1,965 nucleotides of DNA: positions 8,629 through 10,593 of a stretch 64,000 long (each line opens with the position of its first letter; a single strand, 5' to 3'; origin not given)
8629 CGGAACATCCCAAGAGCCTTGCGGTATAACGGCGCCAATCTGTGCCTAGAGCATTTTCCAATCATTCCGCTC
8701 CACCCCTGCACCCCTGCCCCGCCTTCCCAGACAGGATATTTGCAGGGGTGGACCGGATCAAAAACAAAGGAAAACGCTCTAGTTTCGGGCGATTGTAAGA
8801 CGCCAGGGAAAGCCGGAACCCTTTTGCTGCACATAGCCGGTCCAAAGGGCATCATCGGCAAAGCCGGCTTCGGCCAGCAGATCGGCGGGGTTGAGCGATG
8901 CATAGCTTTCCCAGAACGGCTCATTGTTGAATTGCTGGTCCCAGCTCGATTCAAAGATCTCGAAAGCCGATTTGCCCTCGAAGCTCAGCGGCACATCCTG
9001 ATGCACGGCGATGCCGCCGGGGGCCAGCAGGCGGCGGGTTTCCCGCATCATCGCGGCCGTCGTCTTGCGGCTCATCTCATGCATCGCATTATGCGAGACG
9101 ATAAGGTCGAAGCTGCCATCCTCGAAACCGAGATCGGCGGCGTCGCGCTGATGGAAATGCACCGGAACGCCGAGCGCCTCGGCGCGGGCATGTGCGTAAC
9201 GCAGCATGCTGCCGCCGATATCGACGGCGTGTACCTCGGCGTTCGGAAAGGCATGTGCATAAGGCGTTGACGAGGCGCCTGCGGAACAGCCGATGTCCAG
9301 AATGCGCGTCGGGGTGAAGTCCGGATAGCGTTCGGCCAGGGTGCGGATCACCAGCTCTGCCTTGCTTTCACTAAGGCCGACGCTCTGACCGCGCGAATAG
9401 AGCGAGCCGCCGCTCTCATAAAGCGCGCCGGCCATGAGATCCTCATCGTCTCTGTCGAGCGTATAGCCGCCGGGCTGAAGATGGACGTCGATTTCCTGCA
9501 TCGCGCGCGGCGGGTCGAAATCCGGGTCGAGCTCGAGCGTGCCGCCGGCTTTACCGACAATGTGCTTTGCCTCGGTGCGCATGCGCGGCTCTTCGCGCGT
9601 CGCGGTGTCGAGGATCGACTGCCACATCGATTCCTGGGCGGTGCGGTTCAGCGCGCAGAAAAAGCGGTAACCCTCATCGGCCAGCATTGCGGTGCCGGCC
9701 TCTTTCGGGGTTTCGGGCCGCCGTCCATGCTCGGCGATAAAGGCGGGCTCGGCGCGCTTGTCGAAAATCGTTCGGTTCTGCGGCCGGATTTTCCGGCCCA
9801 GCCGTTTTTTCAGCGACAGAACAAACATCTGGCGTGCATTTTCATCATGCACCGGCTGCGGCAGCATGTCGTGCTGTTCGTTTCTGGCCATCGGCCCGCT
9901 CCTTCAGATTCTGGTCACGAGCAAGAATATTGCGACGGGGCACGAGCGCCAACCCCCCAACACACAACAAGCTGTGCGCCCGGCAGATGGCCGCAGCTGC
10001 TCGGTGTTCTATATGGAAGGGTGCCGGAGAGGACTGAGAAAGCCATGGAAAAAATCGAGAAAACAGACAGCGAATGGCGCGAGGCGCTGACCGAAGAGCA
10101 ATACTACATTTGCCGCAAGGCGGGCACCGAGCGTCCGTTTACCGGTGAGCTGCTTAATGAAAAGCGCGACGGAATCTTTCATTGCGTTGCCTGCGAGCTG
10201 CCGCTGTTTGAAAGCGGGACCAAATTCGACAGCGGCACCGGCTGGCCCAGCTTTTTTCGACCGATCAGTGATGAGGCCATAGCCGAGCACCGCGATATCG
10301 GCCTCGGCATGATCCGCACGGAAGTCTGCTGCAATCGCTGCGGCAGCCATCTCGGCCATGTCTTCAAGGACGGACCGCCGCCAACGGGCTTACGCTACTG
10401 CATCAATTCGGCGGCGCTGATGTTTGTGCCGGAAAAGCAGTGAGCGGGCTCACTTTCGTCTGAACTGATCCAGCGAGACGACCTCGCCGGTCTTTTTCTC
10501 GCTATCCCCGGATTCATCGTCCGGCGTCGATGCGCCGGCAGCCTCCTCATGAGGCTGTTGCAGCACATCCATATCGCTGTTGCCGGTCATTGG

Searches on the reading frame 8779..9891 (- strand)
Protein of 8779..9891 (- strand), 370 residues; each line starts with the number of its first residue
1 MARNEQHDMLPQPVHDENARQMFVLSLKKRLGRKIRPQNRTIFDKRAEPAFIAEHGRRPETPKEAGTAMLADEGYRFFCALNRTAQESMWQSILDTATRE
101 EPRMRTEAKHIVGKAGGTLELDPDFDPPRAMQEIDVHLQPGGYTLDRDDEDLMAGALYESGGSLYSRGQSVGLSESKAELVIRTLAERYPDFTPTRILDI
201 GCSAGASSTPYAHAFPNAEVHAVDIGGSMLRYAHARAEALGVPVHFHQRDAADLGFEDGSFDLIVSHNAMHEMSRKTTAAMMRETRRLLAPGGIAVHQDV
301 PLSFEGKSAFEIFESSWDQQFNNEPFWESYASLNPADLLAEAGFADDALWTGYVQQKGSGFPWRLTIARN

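Call 6: search_protein_families(library=pfam, proteins=[window:8779-9891:-], max_evalue=0.01)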
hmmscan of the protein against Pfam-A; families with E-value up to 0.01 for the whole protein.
window:8779-9891:- (370 aa): 8 families
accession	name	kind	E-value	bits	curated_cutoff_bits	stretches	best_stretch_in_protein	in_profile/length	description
PF13649.12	Methyltransf_25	-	5.5e-25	88.3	27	1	197-293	1-97/97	Methyltransferase domain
PF08241.18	Methyltransf_11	-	3.5e-21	76.1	21.2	1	198-296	1-94/95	Methyltransferase domain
PF13847.12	Methyltransf_31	-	3.7e-19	69.3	27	1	195-301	5-113/145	Methyltransferase domain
PF08242.18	Methyltransf_12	-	1.1e-16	61.8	30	1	198-294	1-97/98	Methyltransferase domain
PF13489.12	Methyltransf_23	-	1.4e-10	41.6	27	1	183-330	15-145/164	Methyltransferase domain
PF05175.20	MTS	-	3.8e-10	40.1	23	1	179-293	21-134/170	Methyltransferase small domain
PF01209.24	Ubie_methyltran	-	1e-08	35.3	20.1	1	191-296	45-150/233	ubiE/COQ5 methyltransferase family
PF06080.18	DUF938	-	1.1e-05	25.8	27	1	183-295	16-135/202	Protein of unknown function (DUF938)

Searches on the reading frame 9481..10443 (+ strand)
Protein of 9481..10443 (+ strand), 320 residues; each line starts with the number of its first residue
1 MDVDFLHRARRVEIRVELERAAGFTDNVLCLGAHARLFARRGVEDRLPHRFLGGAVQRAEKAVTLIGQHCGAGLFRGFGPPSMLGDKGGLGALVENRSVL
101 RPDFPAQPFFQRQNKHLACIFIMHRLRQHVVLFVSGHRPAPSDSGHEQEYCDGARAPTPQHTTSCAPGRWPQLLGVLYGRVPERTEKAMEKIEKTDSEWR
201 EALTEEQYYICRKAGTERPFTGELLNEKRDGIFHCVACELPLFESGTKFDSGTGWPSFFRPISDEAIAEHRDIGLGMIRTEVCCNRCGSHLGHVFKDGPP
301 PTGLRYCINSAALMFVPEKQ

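Call 6: search_protein_families(library=pfam, proteins=[window:9481-10443:+], max_evalue=0.01)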
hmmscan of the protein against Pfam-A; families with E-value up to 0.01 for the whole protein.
window:9481-10443:+ (320 aa): 2 families
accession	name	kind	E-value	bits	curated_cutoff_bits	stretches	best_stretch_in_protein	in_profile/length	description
PF01641.26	SelR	-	9.6e-51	171.1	24.9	1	203-317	1-116/116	SelR domain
PF24046.1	At4g08330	-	0.0019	18.7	27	1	270-302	67-99/129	At4g08330 beta-tent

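Call 7: search_protein_families(library=ncbifam, proteins=[window:9481-10443:+], max_evalue=0.01)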
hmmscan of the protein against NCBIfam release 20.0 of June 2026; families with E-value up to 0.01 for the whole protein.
window:9481-10443:+ (320 aa): 4 families
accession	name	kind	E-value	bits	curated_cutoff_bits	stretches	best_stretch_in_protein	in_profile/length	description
TIGR00357.1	TIGR00357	equivalog_domain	2.2e-55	186.3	113.05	1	194-319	2-127/134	peptide-methionine (R)-S-oxide reductase MsrB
NF004042.0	PRK05550.1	equivalog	2.6e-40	138.4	330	1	196-320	4-126/293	bifunctional methionine sulfoxide reductase B/A protein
NF010625.0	PRK14018.1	equivalog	3.2e-39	134.8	522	1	193-319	379-506/521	bifunctional peptide-methionine (S)-S-oxide reductase MsrA/peptide-methionine (R)-S-oxide reductase MsrB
NF004036.0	PRK05508.1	equivalog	4.9e-29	100.6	179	1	202-319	5-120/121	methionine-R-sulfoxide reductase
